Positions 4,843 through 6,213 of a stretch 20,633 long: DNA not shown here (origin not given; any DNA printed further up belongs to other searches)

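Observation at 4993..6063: Cas6-like glycine-rich loop (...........) at the C-terminus of the last island gene implies a processed guide RNA, yet no repeat array is present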

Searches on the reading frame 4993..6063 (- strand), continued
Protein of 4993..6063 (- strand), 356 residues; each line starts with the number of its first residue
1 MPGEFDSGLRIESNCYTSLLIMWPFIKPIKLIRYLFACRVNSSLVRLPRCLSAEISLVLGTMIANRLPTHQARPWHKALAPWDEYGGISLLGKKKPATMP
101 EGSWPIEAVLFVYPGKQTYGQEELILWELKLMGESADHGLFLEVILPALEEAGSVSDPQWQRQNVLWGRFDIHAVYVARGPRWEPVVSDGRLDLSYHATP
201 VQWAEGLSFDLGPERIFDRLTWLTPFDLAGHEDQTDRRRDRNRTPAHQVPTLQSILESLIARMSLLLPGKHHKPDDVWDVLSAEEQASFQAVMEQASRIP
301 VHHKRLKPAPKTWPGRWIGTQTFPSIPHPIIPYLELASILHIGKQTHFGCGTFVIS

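Call 44: find_encoding_contigs(protein=P0112, flank=10000, max_places=2)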
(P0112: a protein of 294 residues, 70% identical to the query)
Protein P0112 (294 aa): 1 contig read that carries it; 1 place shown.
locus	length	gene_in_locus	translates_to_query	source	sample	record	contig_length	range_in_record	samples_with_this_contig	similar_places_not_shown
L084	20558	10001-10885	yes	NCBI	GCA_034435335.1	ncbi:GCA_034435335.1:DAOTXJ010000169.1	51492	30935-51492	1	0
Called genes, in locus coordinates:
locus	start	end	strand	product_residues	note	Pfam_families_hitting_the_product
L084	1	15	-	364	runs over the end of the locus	PF00005:ABC_tran, PF13304:AAA_21 (faint), PF17912:OB_MalK, PF08402:TOBE_2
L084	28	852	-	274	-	PF00528:BPD_transp_1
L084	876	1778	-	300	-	PF00528:BPD_transp_1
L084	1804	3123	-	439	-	PF01547:SBP_bac_1, PF13416:SBP_bac_8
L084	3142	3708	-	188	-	PF03473:MOSC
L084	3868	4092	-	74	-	PF07311:Dodecin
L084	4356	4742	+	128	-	-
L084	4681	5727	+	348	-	-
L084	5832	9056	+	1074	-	PF03787:RAMPs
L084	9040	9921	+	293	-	-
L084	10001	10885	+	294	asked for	-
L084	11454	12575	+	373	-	PF01408:GFO_IDH_MocA, PF22725:GFO_IDH_MocA_C3, PF02894:GFO_IDH_MocA_C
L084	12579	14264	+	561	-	PF05960:DUF885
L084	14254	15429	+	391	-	PF05960:DUF885 (weak)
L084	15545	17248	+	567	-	PF00496:SBP_bac_5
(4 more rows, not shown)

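Call 51: search_protein_families(library=ncbifam, proteins=[L059:256-1599:+, L059:1596-2576:+, L059:2617-3930:+, L059:5657-8209:+, L045:972-2474:+, L045:4025-4819:-, L054:5967-6872:+, L054:320-3829:-, L054:4072-5115:-, L054:9072-9980:+], max_evalue=0.001)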
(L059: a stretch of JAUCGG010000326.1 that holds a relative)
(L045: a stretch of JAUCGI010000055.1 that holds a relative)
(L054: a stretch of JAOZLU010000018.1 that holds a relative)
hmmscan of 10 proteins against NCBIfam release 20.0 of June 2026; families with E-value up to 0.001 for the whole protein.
L059:256-1599:+ (447 aa): 13 families
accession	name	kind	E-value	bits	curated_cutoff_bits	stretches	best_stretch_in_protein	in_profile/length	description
TIGR01125.1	TIGR01125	equivalog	2.4e-137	458.5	356.95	1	5-443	1-432/432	30S ribosomal protein S12 methylthiotransferase RimO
TIGR00089.1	TIGR00089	subfamily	1.3e-125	419.6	251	1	5-443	1-429/429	MiaB/RimO family radical SAM methylthiotransferase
TIGR01574.1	miaB-methiolase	equivalog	4.8e-94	315.8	355.3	1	5-446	1-437/437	tRNA (N6-isopentenyl adenosine(37)-C2)-methylthiotransferase MiaB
TIGR01579.1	MiaB-like-C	equivalog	5.3e-79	266.4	357.05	1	9-407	2-395/416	tRNA (N(6)-L-threonylcarbamoyladenosine(37)-C(2))-methylthiotransferase MtaB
TIGR01578.1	MiaB-like-B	hypoth_equivalog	4.4e-65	220.1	314.7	1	5-445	1-420/421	tRNA (N(6)-L-threonylcarbamoyladenosine(37)-C(2))-methylthiotransferase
NF010916.0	PRK14336.1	equivalog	3.2e-64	217.2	606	1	5-446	3-413/418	tRNA (N6-isopentenyl adenosine(37)-C2)-methylthiotransferase MiaB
TIGR04014.1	B12_SAM_MJ_0865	equivalog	6.5e-18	64.7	360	1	151-388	159-389/434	methyl-coenzyme M reductase glutamine C-methyltransferase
TIGR04013.1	B12_SAM_MJ_1487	hypoth_equivalog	1.9e-14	53.3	251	1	150-369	149-370/382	TIGR04013 family B12-binding domain/radical SAM domain-containing protein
TIGR04479.1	bcpD_PhpK_rSAM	subfamily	5.4e-07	28.3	600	1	153-332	242-410/504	PhpK family radical SAM P-methyltransferase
NF006065.0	PRK08207.2-4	equivalog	0.00011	21.3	922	1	238-326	263-351/484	coproporphyrinogen III oxidase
TIGR04072.2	rSAM_ladder_B12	equivalog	0.00012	20.9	360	1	155-343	183-365/443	lipid biosynthesis B12-binding/radical SAM protein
NF038361.1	rSAM_Sden_1168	equivalog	0.0002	20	575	1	157-341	287-461/560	Sden_1168 family B12-binding radical SAM P-methyltransferase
TIGR03904.1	SAM_YgiQ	equivalog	0.00051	18.7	462.35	0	261-333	434-509/558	YgiQ family radical SAM protein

L059:1596-2576:+ (326 aa): 16 families
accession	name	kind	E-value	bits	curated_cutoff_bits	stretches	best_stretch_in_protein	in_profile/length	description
NF008140.0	PRK10888.1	equivalog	6.4e-75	252.4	412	1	7-325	5-322/323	octaprenyl diphosphate synthase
NF040698.1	IdsA_Meth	equivalog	1.9e-71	240.9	468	1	17-325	12-327/328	short chain isoprenyl diphosphate synthase IdsA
TIGR02748.1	GerC3_HepT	equivalog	1.9e-69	234.2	456.55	1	6-324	3-317/319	heptaprenyl diphosphate synthase component II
NF041003.1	GGPP_syn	equivalog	2.3e-59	201.1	500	1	17-324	11-324/326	geranylgeranyl diphosphate synthase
TIGR02749.1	prenyl_cyano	equivalog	1e-56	192.3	383.2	1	6-324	4-320/322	solanesyl diphosphate synthase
NF041169.1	f2_encap_cargo4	exception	1.2e-56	192.4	450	1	35-325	39-333/334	family 2 encapsulin nanocompartment cargo protein polyprenyl transferase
NF045628.1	HxpDPsynlarge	equivalog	6.6e-54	183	500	1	14-323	3-308/311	hexaprenyl-diphosphate synthase large subunit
NF042417.1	NPPPS_Mycobact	equivalog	5.2e-49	167.1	600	1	10-324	20-333/335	nonaprenyl/(2E,6E)-farnesyl/geranylgeranyl diphosphat synthase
NF045485.1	FPPsyn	subfamily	9.2e-44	149.7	275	1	19-258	8-260/288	farnesyl diphosphate synthase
NF045685.1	GGPPSynCrtE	equivalog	6.3e-41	140.3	460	1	18-260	13-267/293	geranylgeranyl diphosphate synthase CrtE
NF040789.2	gerfarn_diphsyn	equivalog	7.8e-41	140.4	560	1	6-325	5-344/345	geranylfarnesyl diphosphate synthase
NF045549.1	GGPPsyn_IdsB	equivalog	4.2e-40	137.9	475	1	44-324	63-344/346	geranylgeranyl diphosphate synthase IdsB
NF007877.0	PRK10581.1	equivalog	7.3e-31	107.4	321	1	40-258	38-268/299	(2E,6E)-farnesyl diphosphate synthase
NF040627.1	GFPS_Meth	equivalog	9.5e-31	107.3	600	1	36-219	30-211/285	geranylfarnesyl diphosphate synthase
NF042416.1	GFPPS_Mycobact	equivalog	4e-17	62.2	600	2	30-105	27-104/350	bifunctional (2E,6E)-farnesyl/geranyl diphosphate synthase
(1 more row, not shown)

L059:2617-3930:+ (437 aa): 0 families

L059:5657-8209:+ (850 aa): 5 families
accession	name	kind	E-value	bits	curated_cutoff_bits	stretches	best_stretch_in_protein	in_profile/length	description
TIGR02094.1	more_P_ylases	subfamily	3.9e-243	808.6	191.7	1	107-710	1-600/600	alpha-glucan family phosphorylase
NF041129.1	maldex_phorlase_Thcocales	equivalog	3.7e-229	763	1500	1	13-816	5-784/816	maltodextrin phosphorylase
TIGR02093.1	P_ylase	subfamily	7.8e-28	97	552.9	2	269-620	309-670/804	glycogen/starch/alpha-glucan family phosphorylase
NF011561.0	PRK14985.1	equivalog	1.1e-17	63.5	1273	1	261-621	298-664/800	maltodextrin phosphorylase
NF011562.0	PRK14986.1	equivalog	3.4e-15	55.2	1546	1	361-621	421-677/815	glycogen phosphorylase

L045:972-2474:+ (500 aa): 21 families
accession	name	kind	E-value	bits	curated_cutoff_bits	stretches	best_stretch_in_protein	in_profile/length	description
TIGR03466.1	HpnA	hypoth_equivalog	3.3e-15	55.8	367.65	1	5-121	2-118/327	hopanoid-associated sugar epimerase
NF006118.0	PRK08264.1-4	subfamily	6.3e-09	35.7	279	1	1-78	3-80/244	SDR family oxidoreductase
NF058621.1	DiazavRedAvaA7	equivalog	8.7e-08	32.1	400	1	6-112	3-110/304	3-diazoavenalumate denitrifying reductase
TIGR01746.1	Thioester-redct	subfamily_domain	2e-07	30.6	213.35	1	6-37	2-35/371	thioester reductase domain-containing protein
TIGR04180.1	EDH_00030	hypoth_equivalog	4.7e-07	29.2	475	1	6-112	1-117/297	NAD-dependent 4,6-dehydratase LegB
NF052578.1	StrlDmthSdmBMthl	equivalog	6.5e-07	29.4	600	1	6-121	3-118/328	sterol demethylase protein SdmB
NF006565.0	PRK09072.1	equivalog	1.6e-06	27.9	238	1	2-74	4-77/265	SDR family oxidoreductase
NF006120.0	PRK08264.1-6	subfamily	4.3e-06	26.5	274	1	2-72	6-77/246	SDR family oxidoreductase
NF042423.1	oxyalk_red_Shew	equivalog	5.1e-06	25.8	580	1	4-114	9-116/331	2-alkyl-3-oxoalkanoate reductase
NF050030.1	thlkprotThyD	equivalog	6.1e-06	25.6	400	1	6-74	3-72/305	thylakoid membrane protein ThyD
NF042422.1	oxyalk_red_OleD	equivalog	1.6e-05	24.4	580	1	6-114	3-108/329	2-alkyl-3-oxoalkanoate reductase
NF006073.0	PRK08219.1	equivalog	2.8e-05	24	218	1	2-80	2-78/227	SDR family oxidoreductase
TIGR01777.1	yfcH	hypoth_equivalog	5.2e-05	22.9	207.35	1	6-50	1-45/292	TIGR01777 family oxidoreductase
NF041293.1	G6PDh_Azf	equivalog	9.5e-05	21.9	400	1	3-113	2-112/252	NAD-dependent glucose-6-phosphate dehydrogenase Azf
NF004824.0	PRK06180.1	subfamily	0.0001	21.6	298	1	2-101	3-103/279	oxidoreductase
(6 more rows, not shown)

L045:4025-4819:- (264 aa): 6 families
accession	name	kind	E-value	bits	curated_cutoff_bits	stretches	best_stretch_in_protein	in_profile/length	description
TIGR02067.1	his_9_HisN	equivalog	1.2e-31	110.1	275.15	1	13-232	3-230/252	histidinol-phosphatase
NF009321.0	PRK12676.1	equivalog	7.9e-29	100.5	264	1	74-239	71-242/264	bifunctional fructose-bisphosphatase/inositol-phosphate phosphatase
TIGR01331.1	bisphos_cysQ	equivalog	1.8e-19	70.4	228.8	1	17-232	7-233/250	3'(2'),5'-bisphosphate nucleotidase CysQ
NF010678.0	PRK14076.1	equivalog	1.8e-13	50.2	493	1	120-232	135-257/570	bifunctional NADP phosphatase/NAD kinase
NF008182.0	PRK10931.1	equivalog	5.4e-10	38.8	379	1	20-229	10-226/246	3'(2'),5'-bisphosphate nucleotidase CysQ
NF008027.1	PRK10757.1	equivalog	2.4e-08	33.2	332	1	56-233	52-237/267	inositol-1-monophosphatase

L054:5967-6872:+ (301 aa): 0 families

L054:320-3829:- (1169 aa): 1 family
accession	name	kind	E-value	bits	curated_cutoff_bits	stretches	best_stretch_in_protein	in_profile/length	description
NF012211.1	tand_rpt_95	domain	3e-15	56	90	2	626-712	2-95/98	tandem-95 repeat protein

L054:4072-5115:- (347 aa): 1 family
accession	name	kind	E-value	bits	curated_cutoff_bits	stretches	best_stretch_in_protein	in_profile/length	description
NF052521.1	TafC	equivalog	2.3e-12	46.7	410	1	40-222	190-367/373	TafC family fimbrial protein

L054:9072-9980:+ (302 aa): 0 families

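Call 58: search_protein_families(library=padloc, proteins=[window:4993-6000:-], max_evalue=1)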
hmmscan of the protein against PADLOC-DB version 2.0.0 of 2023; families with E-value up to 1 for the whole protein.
window:4993-6000:- (335 aa): 4 families
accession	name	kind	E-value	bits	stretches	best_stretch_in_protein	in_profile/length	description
PDLC01477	Cas6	-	9.2e-12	43.1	1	98-334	90-294/296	"CAS-I,CAS-II,CAS-III,CAS-IV,CAS-V,CAS-VI; crRNAmaturation"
PDLC01496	Cas6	-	3.5e-07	28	1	296-333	240-277/281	"CAS-I,CAS-II,CAS-III,CAS-IV,CAS-V,CAS-VI; crRNAmaturation"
PDLC01650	Cas6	-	1.3e-06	27.4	1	224-330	13-102/102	"CAS-I,CAS-II,CAS-III,CAS-IV,CAS-V,CAS-VI; crRNAmaturation"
PDLC02098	Cas6_IIIa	-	0.044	12.2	1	312-334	177-199/200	-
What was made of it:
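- On Cas6 endoribonuclease superfamily: PADLOC Cas6 PDLC01477 gives E 9.2e-12 (call 58).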

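Call 65: fold_search(model_id=the predicted structure, library=pdb)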
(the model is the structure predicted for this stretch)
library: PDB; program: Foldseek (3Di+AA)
matches with E <= 10: 502; with E <= 0.001: 26
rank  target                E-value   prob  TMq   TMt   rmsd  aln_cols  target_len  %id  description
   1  7kft_C                2.4e-07  1.00  0.42  0.28   8.7       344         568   11  Partial Cas6-RT-Cas1--Cas2 complex (released 2021-03-31)
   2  7kfu_C                2.4e-07  1.00  0.42  0.19   8.7       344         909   11  Cas6-RT-Cas1--Cas2 complex (released 2021-03-31)
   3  4ilr                  6.7e-07  1.00  0.35  0.39   9.8       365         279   13  Recognition and Cleavage of a non-structured CRISPR RNA by its Processing Endoribonuclease Cas6 (released 2013-03-20)
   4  4ilm_L                7.6e-07  1.00  0.38  0.44   9.0       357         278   11  CRISPR RNA Processing endoribonuclease (released 2013-03-20)
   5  4ill_A                8.0e-07  1.00  0.35  0.40   9.8       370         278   10  Recognition and Cleavage of a non-structured CRISPR RNA by its Processing Endoribonuclease Cas6 (released 2013-03-20)
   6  4ilm_A                1.3e-06  1.00  0.40  0.46   9.3       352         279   12  CRISPR RNA Processing endoribonuclease (released 2013-03-20)
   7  4c9d_A                1.8e-06  1.00  0.37  0.44   9.1       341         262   17  Cas6 (TTHB231) product complex (released 2013-11-06)
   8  4ilm_D                2.0e-06  1.00  0.41  0.48   9.1       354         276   12  CRISPR RNA Processing endoribonuclease (released 2013-03-20)
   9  4ill_B                2.1e-06  1.00  0.37  0.43   9.9       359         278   13  Recognition and Cleavage of a non-structured CRISPR RNA by its Processing Endoribonuclease Cas6 (released 2013-03-20)
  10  3zfv_D                2.4e-06  1.00  0.33  0.40  10.6       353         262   13  Crystal structure of an archaeal CRISPR-associated Cas6 nuclease (released 2013-04-03)
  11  4c98                  2.7e-06  1.00  0.38  0.48   8.2       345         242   15  Thermus thermophilus Cas6 (TTHB231) (released 2013-11-06)
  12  6fjw                  3.0e-06  1.00  0.38  0.49  10.5       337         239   10  Streptococcus thermophilus Cas6 (released 2019-02-06)
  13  3zfv_A                3.4e-06  1.00  0.36  0.43   9.0       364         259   12  Crystal structure of an archaeal CRISPR-associated Cas6 nuclease (released 2013-04-03)
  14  4c9d_B                3.6e-06  1.00  0.36  0.42   9.4       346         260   17  Cas6 (TTHB231) product complex (released 2013-11-06)
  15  6dd5_B                4.7e-06  1.00  0.34  0.20   9.9       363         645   10  Crystal Structure of the Cas6 Domain of Marinomonas mediterranea MMB-1 Cas6-RT-Cas1 Fusion Protein (released 2018-10-17)
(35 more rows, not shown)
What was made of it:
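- On Cas6 endoribonuclease superfamily: The Foldseek top 27 hits are all Cas6 (call 65).
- Foldseek gives 27 Cas6 hits before any other family (call 65).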

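Call 66: search_protein_representatives(alignment_id=A1)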
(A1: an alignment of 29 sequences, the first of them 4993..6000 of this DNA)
Query: 29 sequences, 335 profile positions. Proteins with E-value up to 0.001 (for the whole library): 131; up to 1e-10: 118; up to 1e-30: 92. The best 131 are listed.
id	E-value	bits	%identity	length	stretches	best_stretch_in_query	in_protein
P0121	4.4e-146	502.8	-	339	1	1-334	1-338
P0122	5.9e-136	469.4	-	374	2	75-334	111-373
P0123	1.6e-133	461.5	-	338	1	1-334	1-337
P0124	4.3e-129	446.9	-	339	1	1-334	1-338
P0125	7.9e-129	446.0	-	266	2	199-335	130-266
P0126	9.3e-128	442.5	-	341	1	1-334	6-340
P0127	7.5e-123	426.4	-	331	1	7-334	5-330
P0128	5.0e-121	420.4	-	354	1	1-334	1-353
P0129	1.1e-119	415.9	-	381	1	1-334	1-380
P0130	5.5e-117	407.1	-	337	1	1-335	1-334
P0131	1.0e-116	406.2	-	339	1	1-334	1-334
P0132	1.3e-116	405.9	-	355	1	6-334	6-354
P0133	1.7e-115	402.2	-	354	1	8-334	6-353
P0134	3.6e-115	401.1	-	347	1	1-334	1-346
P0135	3.1e-113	394.8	-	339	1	1-334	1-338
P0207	3.2e-39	151.4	-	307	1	8-334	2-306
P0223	5.7e-19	84.9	-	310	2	90-210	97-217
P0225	4.6e-18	81.9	-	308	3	95-213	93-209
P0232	3.9e-15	72.3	-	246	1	94-334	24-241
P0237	7.2e-11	58.3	-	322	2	11-167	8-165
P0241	2.4e-09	53.3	-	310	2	95-212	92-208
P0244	1.9e-06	43.8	-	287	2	96-166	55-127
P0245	6.0e-06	42.1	-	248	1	287-334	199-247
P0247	2.3e-05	40.2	-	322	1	226-333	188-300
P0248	3.1e-05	39.7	-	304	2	95-170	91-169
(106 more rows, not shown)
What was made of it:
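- Closest known: Canonical stand-alone Cas6 endoribonucleases. Different: The family is a tight island in sequence space, with 131 hits among 1.84 billion representatives (call 66).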

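Call 67: search_protein_families(library=ncbifam, proteins=[P0223, P0225, P0237, P0241, P0244, P0247, P0248, P0232, P0245, P0207], max_evalue=0.01)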
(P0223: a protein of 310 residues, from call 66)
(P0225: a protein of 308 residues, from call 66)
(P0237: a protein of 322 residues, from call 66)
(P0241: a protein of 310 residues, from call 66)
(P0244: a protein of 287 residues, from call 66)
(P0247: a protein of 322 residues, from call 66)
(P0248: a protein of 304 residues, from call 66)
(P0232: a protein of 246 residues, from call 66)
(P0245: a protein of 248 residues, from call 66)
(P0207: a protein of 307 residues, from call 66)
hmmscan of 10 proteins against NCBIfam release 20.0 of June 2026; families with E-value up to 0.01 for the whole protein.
P0223 (310 aa): 1 family
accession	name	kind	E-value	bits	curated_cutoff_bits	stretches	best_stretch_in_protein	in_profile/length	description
NF049959.1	CRISPR_3_Cas6i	exception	1e-16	61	160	1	96-213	89-206/207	type III-I CRISPR precrRNA processing endoribonuclease Cas6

P0225 (308 aa): 1 family
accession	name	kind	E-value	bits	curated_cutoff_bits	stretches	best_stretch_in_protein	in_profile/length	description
NF049959.1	CRISPR_3_Cas6i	exception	8.9e-17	61.2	160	1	7-202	6-206/207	type III-I CRISPR precrRNA processing endoribonuclease Cas6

P0237 (322 aa): 1 family
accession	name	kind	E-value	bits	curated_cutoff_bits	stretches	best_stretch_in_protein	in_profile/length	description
NF049959.1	CRISPR_3_Cas6i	exception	1.7e-11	44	160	1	6-165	8-167/207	type III-I CRISPR precrRNA processing endoribonuclease Cas6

P0241 (310 aa): 2 families
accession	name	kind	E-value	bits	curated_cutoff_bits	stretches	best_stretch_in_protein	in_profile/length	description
NF049959.1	CRISPR_3_Cas6i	exception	1.4e-10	40.9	160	1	8-201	7-205/207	type III-I CRISPR precrRNA processing endoribonuclease Cas6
TIGR01877.1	cas_cas6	equivalog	0.0044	17.5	58.65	1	194-302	84-198/200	CRISPR-associated endoribonuclease Cas6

P0244 (287 aa): 1 family
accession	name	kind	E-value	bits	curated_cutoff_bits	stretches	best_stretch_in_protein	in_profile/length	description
NF049959.1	CRISPR_3_Cas6i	exception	1.6e-05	24.5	160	1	52-129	93-168/207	type III-I CRISPR precrRNA processing endoribonuclease Cas6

P0247 (322 aa): 0 families

P0248 (304 aa): 2 families
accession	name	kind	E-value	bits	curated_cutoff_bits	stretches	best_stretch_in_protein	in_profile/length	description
NF049959.1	CRISPR_3_Cas6i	exception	2.8e-10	40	160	1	7-162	8-164/207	type III-I CRISPR precrRNA processing endoribonuclease Cas6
TIGR01877.1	cas_cas6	equivalog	0.00068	20.1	58.65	1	172-292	82-197/200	CRISPR-associated endoribonuclease Cas6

P0232 (246 aa): 1 family
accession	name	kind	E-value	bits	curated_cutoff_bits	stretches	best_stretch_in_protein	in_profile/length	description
NF049959.1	CRISPR_3_Cas6i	exception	1.1e-13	51.1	160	1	22-135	92-205/207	type III-I CRISPR precrRNA processing endoribonuclease Cas6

P0245 (248 aa): 2 families
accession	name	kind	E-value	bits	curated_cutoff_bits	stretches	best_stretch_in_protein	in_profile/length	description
NF049957.1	Cas_III-I_gRAMP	exception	5.8e-29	100.6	800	1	2-74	19-91/1076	type III-I CRISPR-associated gRAMP effector Cas7-11i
NF049958.1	Cas10_III-i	exception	3.2e-14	53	175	1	84-152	79-148/295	type III-I CRISPR-associated protein Cas10i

P0207 (307 aa): 1 family
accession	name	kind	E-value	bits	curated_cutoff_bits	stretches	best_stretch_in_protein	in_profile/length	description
NF049959.1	CRISPR_3_Cas6i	exception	2.1e-39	135.1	160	1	2-192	7-205/207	type III-I CRISPR precrRNA processing endoribonuclease Cas6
